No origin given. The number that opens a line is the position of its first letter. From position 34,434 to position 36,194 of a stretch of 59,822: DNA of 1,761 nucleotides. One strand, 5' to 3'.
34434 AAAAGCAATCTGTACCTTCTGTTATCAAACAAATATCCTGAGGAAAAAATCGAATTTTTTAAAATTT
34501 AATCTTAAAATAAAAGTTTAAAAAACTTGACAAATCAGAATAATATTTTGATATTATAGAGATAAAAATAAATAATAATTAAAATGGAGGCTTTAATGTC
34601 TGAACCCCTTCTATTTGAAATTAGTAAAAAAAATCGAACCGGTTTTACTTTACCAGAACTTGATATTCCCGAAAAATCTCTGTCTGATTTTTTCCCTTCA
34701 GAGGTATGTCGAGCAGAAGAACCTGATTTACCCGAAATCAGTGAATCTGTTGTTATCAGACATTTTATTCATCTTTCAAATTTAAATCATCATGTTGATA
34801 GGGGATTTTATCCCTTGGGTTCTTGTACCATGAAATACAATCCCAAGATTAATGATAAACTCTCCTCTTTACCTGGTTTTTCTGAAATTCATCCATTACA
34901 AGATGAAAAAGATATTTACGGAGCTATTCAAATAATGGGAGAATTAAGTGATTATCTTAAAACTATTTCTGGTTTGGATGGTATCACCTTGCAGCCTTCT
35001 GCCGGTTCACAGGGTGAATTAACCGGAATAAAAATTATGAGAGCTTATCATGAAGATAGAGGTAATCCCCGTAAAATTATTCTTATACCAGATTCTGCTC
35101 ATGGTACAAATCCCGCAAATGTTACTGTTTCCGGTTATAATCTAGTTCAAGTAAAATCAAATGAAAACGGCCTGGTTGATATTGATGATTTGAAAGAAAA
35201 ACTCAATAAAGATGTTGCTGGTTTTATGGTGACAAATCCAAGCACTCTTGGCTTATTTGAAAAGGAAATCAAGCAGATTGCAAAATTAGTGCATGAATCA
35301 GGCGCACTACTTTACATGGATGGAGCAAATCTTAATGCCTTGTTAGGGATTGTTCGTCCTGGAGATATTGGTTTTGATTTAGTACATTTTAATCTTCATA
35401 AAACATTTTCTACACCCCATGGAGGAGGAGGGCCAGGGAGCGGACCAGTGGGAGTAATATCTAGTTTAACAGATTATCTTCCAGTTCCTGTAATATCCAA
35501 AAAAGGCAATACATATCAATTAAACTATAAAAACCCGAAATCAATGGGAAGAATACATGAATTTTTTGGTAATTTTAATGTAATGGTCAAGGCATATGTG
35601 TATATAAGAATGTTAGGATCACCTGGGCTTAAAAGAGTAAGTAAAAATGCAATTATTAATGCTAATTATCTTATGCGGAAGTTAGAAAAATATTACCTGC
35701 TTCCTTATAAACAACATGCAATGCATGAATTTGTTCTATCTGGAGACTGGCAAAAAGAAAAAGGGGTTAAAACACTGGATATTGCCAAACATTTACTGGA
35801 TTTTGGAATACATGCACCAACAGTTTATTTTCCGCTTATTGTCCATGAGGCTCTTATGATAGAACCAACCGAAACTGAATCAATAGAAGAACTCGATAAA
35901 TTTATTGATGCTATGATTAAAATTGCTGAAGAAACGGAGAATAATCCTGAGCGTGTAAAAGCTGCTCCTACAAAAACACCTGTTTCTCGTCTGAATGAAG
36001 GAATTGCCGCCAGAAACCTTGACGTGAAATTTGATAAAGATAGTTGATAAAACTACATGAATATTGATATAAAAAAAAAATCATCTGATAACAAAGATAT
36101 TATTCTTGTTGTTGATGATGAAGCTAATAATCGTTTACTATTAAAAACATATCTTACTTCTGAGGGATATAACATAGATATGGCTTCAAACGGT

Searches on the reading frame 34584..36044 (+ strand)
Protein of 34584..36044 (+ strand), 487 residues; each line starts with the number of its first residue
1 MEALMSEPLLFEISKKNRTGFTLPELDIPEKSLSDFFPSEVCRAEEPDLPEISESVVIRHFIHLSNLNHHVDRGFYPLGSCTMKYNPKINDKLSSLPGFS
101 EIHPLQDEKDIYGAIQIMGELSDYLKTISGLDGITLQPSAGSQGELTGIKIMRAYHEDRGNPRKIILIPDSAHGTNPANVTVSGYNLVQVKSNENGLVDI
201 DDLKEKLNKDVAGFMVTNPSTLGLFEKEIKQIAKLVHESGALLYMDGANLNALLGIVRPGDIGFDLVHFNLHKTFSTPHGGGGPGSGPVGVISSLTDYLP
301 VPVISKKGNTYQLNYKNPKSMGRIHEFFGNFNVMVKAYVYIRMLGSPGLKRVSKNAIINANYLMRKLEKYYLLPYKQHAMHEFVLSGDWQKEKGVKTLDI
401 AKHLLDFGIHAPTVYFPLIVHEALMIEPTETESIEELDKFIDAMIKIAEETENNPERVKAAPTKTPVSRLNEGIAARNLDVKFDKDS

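Call 17: search_protein_families(library=pfam, proteins=[window:34584-36044:+], max_evalue=0.00001)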
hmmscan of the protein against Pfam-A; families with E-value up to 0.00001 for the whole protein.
window:34584-36044:+ (487 aa): 3 families
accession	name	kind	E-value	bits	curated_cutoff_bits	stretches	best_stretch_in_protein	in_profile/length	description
PF21478.3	GcvP2_C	-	5.6e-30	104.2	27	1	353-453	2-104/122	Glycine dehydrogenase, C-terminal domain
PF00266.25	Aminotran_5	-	2.2e-08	33.9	21.5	1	182-280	111-207/371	Aminotransferase class-V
PF02347.22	GDC-P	-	1e-07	31.6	26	0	182-300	174-284/429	Glycine cleavage system P-protein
